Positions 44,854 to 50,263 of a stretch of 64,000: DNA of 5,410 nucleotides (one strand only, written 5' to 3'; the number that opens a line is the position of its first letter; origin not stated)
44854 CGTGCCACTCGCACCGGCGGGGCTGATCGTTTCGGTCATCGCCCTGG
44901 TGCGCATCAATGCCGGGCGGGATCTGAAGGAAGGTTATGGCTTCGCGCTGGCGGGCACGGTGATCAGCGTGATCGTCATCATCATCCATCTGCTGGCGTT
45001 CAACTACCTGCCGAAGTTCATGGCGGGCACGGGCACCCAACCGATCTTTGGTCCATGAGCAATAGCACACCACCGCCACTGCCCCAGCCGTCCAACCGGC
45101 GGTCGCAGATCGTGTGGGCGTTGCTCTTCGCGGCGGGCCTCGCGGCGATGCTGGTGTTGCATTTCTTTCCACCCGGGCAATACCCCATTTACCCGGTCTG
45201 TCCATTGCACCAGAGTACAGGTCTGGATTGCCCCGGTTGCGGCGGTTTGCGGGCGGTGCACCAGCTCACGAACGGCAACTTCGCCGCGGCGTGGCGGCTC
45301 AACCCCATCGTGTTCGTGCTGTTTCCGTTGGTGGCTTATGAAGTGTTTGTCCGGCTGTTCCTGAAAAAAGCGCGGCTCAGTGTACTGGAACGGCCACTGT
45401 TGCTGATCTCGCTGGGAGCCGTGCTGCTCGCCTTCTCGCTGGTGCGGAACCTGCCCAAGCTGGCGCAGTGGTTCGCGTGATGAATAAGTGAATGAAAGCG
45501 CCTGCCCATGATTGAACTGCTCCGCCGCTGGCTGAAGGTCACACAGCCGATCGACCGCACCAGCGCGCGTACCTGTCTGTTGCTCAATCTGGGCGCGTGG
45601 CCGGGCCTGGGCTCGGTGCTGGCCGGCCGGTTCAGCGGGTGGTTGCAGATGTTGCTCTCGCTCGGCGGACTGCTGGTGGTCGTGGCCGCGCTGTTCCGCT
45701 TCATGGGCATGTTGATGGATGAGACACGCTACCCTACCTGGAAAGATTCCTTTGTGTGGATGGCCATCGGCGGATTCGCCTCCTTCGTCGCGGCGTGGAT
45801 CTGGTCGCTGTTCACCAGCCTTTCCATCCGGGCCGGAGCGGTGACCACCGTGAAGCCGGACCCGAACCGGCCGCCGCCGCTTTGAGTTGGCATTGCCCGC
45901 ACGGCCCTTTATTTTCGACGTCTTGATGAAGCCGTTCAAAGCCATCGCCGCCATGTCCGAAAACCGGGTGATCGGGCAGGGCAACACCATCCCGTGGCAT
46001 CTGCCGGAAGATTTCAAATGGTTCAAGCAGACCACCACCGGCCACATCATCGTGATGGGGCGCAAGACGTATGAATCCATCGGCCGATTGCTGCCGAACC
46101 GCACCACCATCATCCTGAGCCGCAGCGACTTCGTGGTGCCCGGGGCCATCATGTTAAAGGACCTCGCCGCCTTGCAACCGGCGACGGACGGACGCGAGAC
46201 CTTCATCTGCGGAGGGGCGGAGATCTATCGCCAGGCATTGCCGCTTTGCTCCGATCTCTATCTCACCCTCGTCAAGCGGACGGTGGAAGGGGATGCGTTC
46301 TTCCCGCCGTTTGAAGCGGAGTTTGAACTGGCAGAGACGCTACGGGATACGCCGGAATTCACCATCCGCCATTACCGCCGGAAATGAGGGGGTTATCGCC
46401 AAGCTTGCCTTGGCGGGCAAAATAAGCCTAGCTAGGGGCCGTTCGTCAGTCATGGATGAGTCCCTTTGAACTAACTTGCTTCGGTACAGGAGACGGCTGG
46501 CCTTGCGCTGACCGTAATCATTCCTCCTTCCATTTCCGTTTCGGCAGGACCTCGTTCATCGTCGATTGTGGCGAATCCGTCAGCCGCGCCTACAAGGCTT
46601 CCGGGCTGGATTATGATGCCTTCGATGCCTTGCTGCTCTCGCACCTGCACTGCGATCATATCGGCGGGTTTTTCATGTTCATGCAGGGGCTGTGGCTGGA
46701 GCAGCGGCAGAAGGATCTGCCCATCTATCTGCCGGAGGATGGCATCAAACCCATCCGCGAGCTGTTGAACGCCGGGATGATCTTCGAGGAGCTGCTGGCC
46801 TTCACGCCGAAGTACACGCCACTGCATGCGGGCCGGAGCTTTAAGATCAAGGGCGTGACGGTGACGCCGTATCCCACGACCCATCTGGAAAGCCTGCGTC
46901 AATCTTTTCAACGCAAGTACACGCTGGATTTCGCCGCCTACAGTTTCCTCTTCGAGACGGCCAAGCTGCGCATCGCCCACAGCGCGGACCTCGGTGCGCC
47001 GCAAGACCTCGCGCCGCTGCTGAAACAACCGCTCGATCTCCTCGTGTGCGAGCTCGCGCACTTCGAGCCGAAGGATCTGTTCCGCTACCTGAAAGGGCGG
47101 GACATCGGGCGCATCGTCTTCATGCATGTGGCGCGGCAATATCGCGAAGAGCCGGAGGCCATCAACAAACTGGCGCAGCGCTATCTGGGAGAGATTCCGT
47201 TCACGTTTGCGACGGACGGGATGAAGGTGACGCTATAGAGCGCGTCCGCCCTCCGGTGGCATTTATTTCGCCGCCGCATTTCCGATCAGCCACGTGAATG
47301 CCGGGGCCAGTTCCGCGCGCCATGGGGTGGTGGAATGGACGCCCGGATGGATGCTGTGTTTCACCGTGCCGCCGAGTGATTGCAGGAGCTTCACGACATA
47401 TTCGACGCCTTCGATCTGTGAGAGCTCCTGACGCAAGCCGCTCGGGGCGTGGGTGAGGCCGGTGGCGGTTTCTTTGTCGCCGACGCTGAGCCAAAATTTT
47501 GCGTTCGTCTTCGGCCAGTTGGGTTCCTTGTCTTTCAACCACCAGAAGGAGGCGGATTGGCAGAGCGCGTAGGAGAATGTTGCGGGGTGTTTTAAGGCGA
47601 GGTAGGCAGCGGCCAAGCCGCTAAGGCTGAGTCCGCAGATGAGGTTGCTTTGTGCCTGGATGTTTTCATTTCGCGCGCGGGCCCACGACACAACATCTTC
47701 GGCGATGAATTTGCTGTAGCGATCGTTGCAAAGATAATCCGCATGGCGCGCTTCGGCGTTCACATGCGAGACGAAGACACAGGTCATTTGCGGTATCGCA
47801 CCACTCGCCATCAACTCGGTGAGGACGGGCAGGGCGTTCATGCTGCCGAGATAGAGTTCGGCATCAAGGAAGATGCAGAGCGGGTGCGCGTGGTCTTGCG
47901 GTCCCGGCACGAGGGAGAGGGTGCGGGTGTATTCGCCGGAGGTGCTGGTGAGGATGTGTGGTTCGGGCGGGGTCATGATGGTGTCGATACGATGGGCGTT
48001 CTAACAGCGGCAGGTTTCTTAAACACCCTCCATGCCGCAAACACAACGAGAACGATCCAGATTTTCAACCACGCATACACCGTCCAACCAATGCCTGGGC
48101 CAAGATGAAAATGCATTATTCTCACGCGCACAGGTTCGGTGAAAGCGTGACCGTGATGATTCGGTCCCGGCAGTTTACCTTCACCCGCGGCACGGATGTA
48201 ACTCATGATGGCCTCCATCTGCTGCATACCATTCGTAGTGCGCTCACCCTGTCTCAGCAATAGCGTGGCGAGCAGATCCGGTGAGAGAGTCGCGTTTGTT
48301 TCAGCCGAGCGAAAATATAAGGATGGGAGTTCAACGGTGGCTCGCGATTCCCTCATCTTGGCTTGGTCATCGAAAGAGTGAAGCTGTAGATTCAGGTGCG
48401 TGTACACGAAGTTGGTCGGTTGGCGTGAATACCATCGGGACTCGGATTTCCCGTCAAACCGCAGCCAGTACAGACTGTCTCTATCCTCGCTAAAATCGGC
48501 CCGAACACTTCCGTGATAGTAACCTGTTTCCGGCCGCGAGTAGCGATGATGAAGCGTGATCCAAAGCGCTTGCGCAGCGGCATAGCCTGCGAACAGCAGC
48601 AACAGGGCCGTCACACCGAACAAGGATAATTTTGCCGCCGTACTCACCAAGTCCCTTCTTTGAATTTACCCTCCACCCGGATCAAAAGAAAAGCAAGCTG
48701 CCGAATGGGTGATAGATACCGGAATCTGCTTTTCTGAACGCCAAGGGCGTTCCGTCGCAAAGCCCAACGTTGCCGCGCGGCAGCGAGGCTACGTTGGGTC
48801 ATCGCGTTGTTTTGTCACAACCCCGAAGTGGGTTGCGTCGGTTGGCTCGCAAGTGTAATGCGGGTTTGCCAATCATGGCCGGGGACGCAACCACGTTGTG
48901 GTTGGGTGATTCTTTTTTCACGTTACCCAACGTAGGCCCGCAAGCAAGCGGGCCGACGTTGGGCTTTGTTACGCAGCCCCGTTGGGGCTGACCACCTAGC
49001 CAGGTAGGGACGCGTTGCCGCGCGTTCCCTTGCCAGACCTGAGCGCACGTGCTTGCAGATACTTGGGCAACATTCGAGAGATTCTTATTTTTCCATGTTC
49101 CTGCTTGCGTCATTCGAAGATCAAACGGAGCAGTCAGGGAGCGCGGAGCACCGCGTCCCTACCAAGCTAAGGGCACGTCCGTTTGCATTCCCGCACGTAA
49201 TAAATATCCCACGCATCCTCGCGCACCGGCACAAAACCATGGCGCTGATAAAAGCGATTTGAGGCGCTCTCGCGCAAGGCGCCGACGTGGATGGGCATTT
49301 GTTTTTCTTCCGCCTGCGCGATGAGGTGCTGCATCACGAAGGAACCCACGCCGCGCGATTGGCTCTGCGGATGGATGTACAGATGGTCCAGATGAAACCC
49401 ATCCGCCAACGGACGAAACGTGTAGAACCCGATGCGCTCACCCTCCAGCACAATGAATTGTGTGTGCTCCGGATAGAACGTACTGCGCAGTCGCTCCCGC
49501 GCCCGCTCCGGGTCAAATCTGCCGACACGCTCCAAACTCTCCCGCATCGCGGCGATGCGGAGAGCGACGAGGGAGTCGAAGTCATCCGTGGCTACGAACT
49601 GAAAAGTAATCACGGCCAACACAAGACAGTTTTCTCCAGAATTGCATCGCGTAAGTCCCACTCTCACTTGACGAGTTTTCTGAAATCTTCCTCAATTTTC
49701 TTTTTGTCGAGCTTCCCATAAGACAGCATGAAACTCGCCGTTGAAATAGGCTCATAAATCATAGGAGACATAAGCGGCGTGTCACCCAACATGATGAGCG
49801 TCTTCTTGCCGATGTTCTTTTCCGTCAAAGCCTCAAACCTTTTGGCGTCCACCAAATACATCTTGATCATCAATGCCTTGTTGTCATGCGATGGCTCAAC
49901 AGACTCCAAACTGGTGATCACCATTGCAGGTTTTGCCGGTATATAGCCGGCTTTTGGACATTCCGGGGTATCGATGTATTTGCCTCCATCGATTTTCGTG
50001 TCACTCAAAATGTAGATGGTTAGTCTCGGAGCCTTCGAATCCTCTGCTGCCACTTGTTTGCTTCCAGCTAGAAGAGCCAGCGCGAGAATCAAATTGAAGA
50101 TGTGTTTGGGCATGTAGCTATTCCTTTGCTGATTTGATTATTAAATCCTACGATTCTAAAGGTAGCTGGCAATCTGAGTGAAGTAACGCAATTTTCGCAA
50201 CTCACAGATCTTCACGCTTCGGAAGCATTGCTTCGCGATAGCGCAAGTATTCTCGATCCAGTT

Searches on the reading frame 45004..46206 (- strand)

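Call 9: search_protein_families(library=pfam, proteins=[window:45004-46206:-], max_evalue=0.01)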
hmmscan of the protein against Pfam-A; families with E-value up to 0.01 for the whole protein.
window:45004-46206:- (400 aa): 1 family
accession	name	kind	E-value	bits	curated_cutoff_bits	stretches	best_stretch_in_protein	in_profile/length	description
PF12693.12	GspL_C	-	0.0081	16.5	29.6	0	163-247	26-111/158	GspL periplasmic domain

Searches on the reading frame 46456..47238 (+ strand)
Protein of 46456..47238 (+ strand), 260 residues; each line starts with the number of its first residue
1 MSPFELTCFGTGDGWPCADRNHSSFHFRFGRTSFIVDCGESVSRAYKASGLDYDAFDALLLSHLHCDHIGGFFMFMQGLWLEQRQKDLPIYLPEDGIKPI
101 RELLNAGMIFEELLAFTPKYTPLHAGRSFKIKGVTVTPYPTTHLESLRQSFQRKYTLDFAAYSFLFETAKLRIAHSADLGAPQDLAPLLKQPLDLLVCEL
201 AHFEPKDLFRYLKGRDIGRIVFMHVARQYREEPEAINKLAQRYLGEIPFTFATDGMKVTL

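Call 10: search_protein_families(library=pfam, proteins=[window:46456-47238:+], max_evalue=0.01)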
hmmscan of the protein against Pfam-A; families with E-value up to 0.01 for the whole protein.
window:46456-47238:+ (260 aa): 4 families
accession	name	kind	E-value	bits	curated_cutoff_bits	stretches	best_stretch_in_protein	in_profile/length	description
PF12706.13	Lactamase_B_2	-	8.3e-16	58.6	27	1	34-224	3-199/200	Beta-lactamase superfamily domain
PF00753.33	Lactamase_B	-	3.4e-08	34.1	22.7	1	23-180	7-151/196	Metallo-beta-lactamase superfamily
PF13483.12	Lactamase_B_3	-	5.2e-05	23.7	24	1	21-196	6-129/160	Beta-lactamase superfamily domain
PF23023.1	Anti-Pycsar_Apyc1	-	9.5e-05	22.4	50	1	33-76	31-74/250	Anti-Pycsar protein Apyc1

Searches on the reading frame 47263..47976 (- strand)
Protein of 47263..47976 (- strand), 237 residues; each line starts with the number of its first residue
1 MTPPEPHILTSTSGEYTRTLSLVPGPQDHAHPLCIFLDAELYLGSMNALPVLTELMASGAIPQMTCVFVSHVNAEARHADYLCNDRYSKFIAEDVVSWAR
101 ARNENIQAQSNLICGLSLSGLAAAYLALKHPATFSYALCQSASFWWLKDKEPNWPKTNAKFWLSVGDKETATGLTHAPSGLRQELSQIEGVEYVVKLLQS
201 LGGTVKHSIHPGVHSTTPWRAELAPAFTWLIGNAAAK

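Call 10: search_protein_families(library=pfam, proteins=[window:47263-47976:-], max_evalue=0.01)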
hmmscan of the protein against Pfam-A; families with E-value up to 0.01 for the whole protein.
window:47263-47976:- (237 aa): 1 family
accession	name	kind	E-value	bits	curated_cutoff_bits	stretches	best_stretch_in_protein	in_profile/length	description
PF00756.26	Esterase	-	5.7e-18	66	22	1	26-229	19-250/251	Putative esterase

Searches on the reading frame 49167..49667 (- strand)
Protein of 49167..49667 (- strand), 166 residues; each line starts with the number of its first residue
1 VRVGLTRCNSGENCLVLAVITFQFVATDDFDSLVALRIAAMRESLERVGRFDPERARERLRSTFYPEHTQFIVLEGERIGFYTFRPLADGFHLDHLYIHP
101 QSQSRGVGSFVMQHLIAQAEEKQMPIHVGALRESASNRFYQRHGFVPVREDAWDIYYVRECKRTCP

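Call 10: search_protein_families(library=pfam, proteins=[window:49167-49667:-], max_evalue=0.01)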
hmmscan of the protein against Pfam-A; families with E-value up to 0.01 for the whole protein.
window:49167-49667:- (166 aa): 5 families
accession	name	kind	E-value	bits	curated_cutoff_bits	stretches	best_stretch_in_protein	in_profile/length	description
PF13508.13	Acetyltransf_7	-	3.1e-13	50.3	27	1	68-146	2-83/84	Acetyltransferase (GNAT) domain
PF00583.31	Acetyltransf_1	-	2.6e-11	44.3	20.7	1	56-145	19-116/116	Acetyltransferase (GNAT) family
PF13673.13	Acetyltransf_10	-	2.5e-10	40.9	23.6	1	46-150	8-112/128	Acetyltransferase (GNAT) domain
PF14542.12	Acetyltransf_CG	-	0.00026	21.5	30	1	75-127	7-61/80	GCN5-related N-acetyl-transferase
PF08445.16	FR47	-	0.00048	20.5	22.1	1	93-153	24-85/86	FR47-like protein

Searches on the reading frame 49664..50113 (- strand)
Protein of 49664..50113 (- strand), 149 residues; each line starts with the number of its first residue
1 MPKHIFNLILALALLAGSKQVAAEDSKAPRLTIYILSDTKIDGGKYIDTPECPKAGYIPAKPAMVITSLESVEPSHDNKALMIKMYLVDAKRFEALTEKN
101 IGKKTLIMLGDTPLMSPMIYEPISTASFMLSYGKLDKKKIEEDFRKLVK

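Call 10: search_protein_families(library=pfam, proteins=[window:49664-50113:-], max_evalue=0.01)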
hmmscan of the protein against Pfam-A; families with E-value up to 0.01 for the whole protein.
window:49664-50113:- (149 aa): 1 family
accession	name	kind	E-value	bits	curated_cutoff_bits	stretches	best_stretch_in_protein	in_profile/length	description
PF22599.2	SecDF_P1_head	-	0.0049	17.2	27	1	74-129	31-90/114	SecDF, P1 head subdomain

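Call 38: search_protein_families(library=ncbifam, proteins=[window:49664-50113:-], max_evalue=0.01)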
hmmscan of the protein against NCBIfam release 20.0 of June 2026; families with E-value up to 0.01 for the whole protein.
window:49664-50113:- (149 aa): 0 families
